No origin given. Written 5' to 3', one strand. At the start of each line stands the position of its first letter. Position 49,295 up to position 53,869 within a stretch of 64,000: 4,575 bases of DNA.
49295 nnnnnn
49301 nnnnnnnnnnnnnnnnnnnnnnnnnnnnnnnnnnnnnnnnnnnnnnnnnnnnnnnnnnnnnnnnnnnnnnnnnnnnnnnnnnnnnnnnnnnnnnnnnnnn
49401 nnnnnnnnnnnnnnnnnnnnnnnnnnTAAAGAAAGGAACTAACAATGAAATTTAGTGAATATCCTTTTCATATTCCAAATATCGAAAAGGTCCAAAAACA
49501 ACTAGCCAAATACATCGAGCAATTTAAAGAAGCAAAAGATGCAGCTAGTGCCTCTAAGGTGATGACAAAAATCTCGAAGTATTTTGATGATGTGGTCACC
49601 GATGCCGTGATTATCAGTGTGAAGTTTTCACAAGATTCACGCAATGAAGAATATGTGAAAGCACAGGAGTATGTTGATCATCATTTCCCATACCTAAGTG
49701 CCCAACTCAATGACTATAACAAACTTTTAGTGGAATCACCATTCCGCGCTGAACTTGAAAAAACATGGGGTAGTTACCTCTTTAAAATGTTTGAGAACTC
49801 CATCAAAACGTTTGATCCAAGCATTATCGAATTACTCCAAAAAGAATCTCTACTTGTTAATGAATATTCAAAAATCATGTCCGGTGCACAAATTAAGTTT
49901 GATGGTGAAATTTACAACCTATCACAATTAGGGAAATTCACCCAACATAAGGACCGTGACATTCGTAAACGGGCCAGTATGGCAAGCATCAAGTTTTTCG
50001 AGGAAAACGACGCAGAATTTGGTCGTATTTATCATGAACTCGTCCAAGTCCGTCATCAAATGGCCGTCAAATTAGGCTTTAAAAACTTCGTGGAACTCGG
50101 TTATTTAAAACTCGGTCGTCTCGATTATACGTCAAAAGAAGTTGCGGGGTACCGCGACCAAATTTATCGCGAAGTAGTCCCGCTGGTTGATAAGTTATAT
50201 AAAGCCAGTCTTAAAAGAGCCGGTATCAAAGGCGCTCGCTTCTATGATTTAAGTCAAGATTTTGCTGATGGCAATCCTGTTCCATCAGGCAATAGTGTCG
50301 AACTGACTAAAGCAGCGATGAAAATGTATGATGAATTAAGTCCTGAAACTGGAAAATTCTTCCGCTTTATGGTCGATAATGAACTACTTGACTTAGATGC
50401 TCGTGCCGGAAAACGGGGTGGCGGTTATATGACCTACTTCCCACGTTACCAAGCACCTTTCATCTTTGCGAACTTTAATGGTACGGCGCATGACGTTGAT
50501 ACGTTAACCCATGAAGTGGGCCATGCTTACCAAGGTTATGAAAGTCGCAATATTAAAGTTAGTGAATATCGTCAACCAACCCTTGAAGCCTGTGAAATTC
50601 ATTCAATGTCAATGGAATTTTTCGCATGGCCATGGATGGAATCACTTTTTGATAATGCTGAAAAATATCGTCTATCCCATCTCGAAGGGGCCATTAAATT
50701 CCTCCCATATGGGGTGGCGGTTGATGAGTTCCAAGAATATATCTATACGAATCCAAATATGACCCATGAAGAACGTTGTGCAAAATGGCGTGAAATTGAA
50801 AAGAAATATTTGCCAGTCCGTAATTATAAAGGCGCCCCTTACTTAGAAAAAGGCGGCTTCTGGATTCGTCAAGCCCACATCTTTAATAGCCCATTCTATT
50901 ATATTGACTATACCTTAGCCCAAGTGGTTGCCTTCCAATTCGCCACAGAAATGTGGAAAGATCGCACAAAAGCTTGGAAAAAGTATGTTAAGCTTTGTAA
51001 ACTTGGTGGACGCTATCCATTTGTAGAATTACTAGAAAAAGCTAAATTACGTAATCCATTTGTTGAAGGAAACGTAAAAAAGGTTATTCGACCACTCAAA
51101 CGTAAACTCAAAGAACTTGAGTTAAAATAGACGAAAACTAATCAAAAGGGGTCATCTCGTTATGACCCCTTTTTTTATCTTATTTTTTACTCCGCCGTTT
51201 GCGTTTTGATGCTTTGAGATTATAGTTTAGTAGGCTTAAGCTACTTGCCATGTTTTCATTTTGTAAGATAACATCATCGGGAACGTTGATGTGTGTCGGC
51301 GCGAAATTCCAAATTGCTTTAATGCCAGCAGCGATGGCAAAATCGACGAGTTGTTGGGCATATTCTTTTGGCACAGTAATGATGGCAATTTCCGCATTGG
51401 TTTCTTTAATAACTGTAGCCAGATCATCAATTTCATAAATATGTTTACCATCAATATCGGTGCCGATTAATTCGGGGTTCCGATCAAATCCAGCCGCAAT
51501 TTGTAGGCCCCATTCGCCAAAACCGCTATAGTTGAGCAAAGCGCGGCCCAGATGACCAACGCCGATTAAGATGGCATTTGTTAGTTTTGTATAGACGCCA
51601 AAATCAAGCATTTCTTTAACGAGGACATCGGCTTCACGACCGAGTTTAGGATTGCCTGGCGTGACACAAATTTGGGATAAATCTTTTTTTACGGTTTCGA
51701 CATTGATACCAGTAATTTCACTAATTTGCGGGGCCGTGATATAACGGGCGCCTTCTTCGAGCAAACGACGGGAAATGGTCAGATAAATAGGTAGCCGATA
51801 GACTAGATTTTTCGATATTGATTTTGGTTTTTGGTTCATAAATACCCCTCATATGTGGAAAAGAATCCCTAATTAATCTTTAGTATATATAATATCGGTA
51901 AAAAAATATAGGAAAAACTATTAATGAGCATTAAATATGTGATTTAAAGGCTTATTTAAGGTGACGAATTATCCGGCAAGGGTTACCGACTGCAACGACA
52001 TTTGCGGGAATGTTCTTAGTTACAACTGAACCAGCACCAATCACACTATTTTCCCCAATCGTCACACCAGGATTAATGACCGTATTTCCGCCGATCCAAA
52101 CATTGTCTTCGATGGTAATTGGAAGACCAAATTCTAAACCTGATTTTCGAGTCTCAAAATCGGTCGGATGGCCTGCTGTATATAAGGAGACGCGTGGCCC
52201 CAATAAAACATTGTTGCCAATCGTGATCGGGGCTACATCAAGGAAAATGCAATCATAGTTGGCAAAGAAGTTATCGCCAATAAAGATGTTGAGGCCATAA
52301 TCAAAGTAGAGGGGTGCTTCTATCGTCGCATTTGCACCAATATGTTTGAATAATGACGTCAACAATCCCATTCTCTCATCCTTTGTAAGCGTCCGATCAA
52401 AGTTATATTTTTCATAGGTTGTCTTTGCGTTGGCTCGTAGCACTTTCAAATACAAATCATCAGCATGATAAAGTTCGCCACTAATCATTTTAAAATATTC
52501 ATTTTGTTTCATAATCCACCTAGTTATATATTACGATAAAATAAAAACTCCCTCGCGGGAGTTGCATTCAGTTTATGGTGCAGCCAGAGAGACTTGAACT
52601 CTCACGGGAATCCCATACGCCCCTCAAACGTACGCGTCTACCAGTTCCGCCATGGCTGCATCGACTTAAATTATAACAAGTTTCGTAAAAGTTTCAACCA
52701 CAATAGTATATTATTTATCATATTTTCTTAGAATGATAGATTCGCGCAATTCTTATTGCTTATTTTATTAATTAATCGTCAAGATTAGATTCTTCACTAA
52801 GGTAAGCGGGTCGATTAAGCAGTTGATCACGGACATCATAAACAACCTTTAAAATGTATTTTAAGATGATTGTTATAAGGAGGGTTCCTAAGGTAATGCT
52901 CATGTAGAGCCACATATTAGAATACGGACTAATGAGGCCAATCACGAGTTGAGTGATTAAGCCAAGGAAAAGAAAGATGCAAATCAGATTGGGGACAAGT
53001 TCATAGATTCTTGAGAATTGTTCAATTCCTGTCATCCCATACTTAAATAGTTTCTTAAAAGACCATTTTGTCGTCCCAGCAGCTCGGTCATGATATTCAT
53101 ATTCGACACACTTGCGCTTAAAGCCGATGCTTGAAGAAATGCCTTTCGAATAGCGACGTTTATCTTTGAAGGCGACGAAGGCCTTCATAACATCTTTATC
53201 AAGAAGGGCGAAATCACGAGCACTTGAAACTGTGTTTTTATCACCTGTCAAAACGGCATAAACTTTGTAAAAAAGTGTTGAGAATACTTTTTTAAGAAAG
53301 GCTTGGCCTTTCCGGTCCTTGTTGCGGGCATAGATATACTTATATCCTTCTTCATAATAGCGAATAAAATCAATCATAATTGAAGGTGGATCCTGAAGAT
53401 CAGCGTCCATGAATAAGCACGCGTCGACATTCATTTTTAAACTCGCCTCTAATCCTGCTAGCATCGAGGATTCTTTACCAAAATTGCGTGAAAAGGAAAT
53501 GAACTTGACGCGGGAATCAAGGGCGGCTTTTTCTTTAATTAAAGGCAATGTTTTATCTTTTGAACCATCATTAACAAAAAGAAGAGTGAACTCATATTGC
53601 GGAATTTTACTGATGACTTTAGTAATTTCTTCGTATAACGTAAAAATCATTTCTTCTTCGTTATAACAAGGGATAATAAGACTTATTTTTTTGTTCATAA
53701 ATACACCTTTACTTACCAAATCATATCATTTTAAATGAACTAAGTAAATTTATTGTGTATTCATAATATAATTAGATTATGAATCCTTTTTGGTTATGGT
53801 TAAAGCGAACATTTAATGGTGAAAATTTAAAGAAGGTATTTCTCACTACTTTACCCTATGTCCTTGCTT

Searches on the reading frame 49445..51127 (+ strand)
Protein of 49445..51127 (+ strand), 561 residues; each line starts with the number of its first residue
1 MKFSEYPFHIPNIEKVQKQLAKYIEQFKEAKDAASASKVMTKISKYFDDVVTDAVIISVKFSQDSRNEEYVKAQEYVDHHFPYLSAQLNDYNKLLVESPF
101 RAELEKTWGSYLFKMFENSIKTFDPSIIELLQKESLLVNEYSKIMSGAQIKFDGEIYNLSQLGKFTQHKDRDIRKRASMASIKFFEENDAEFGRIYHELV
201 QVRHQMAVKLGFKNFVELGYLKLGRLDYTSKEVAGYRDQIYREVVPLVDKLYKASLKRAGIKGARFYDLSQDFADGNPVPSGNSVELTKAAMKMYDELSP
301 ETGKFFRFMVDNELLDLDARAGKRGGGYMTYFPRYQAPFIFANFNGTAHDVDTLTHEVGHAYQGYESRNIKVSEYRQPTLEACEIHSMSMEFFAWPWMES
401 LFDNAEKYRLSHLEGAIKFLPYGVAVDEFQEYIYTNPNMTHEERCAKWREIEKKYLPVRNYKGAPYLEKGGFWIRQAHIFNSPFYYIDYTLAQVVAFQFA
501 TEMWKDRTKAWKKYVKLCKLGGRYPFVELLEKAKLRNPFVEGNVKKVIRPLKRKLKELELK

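Call 19: search_protein_families(library=pfam, proteins=[window:49445-51127:+], max_evalue=0.000001)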
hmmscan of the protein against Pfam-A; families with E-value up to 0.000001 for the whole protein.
window:49445-51127:+ (561 aa): 1 family
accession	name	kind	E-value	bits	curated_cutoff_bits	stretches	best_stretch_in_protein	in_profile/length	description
PF01432.26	Peptidase_M3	-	6e-32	112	27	1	166-542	3-450/457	Peptidase family M3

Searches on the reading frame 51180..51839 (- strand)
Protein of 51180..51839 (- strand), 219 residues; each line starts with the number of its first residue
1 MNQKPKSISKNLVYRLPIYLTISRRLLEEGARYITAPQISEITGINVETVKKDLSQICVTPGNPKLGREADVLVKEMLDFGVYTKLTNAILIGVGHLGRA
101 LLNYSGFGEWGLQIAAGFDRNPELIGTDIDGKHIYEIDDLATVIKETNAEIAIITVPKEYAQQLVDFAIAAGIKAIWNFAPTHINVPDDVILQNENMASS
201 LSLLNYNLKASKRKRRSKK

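Call 19: search_protein_families(library=pfam, proteins=[window:51180-51839:-], max_evalue=0.000001)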
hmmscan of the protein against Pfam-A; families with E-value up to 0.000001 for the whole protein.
window:51180-51839:- (219 aa): 2 families
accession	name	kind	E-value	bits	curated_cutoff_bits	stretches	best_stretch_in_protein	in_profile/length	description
PF02629.25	CoA_binding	-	8e-22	78.3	22.3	1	85-181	2-96/97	CoA binding domain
PF06971.19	Put_DNA-bind_N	-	1.2e-09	38.5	27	1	8-55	2-49/49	Putative DNA-binding protein N-terminus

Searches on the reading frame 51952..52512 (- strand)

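Call 19: search_protein_families(library=pfam, proteins=[window:51952-52512:-], max_evalue=0.000001)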
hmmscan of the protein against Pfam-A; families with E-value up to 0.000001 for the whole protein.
window:51952-52512:- (186 aa): 3 families
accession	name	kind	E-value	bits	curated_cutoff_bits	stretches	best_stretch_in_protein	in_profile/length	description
PF00132.30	Hexapep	-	1.4e-15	56.7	27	1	132-166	2-36/36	Bacterial transferase hexapeptide (six repeats)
PF14602.12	Hexapep_2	-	4.7e-15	55.4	27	1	131-166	1-34/34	Hexapeptide repeat of succinyl-transferase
PF12464.13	Mac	-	2e-09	38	22.1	1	8-59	1-53/53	Maltose acetyltransferase hexapeptide capping motif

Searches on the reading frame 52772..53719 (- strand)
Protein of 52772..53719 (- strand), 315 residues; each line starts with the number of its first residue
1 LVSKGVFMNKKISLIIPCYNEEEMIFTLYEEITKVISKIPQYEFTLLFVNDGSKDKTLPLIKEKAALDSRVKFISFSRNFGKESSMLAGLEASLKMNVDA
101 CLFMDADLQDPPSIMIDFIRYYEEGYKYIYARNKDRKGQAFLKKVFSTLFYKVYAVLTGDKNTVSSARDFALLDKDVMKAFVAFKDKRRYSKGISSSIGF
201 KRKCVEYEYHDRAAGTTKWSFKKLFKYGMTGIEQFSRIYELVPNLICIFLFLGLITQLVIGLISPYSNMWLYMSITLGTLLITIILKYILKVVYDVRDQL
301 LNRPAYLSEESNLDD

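Call 19: search_protein_families(library=pfam, proteins=[window:52772-53719:-], max_evalue=0.000001)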
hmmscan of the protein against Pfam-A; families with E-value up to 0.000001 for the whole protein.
window:52772-53719:- (315 aa): 1 family
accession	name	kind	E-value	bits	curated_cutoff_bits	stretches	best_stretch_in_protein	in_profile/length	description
PF00535.33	Glycos_transf_2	-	3.4e-20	73.1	23.3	1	13-178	1-164/168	Glycosyl transferase family 2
